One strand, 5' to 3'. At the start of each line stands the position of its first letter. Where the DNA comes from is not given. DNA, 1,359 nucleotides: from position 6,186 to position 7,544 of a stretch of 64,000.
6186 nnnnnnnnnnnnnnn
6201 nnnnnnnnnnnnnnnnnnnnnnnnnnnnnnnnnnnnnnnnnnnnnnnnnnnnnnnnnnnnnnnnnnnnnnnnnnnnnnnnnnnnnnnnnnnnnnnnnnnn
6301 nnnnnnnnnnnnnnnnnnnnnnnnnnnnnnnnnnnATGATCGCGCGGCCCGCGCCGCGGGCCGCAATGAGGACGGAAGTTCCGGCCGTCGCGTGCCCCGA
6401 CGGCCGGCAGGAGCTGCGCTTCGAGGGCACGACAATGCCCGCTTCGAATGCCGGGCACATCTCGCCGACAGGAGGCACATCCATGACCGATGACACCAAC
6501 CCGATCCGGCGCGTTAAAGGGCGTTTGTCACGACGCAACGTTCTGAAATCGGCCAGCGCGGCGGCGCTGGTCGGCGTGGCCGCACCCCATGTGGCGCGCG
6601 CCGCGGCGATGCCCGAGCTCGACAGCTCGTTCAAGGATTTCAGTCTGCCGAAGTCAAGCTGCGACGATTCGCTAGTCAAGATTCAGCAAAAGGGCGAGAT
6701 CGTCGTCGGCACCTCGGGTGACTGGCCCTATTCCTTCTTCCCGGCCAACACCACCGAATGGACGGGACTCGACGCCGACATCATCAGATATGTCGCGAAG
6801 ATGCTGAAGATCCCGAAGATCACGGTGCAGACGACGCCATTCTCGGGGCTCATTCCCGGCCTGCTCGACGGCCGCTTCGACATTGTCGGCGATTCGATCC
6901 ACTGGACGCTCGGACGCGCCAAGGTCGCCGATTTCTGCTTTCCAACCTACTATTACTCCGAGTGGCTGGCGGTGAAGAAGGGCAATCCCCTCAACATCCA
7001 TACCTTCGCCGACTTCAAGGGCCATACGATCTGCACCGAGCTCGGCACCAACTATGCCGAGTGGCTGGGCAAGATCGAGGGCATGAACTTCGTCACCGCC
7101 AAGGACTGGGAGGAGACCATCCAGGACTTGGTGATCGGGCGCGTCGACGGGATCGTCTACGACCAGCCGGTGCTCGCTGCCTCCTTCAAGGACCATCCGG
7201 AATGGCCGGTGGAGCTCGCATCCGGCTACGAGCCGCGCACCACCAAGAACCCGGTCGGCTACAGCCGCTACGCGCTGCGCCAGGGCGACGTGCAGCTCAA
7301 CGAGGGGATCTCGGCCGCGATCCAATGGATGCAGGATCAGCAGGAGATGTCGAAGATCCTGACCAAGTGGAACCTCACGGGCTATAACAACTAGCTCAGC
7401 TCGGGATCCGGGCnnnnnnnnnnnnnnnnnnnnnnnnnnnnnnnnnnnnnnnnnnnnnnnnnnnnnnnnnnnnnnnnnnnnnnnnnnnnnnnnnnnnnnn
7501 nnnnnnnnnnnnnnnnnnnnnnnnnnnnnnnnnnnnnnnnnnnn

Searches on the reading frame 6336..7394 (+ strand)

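Call 71: search_protein_families(library=pfam, proteins=[window:6336-7394:+], max_evalue=0.0001)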
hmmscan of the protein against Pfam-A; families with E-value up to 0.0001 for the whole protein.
window:6336-7394:+ (352 aa): 1 family
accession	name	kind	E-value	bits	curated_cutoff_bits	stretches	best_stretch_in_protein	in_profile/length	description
PF00497.25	SBP_bac_3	-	5.1e-23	81.7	26.4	1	122-346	1-130/132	Bacterial extracellular solute-binding proteins, family 3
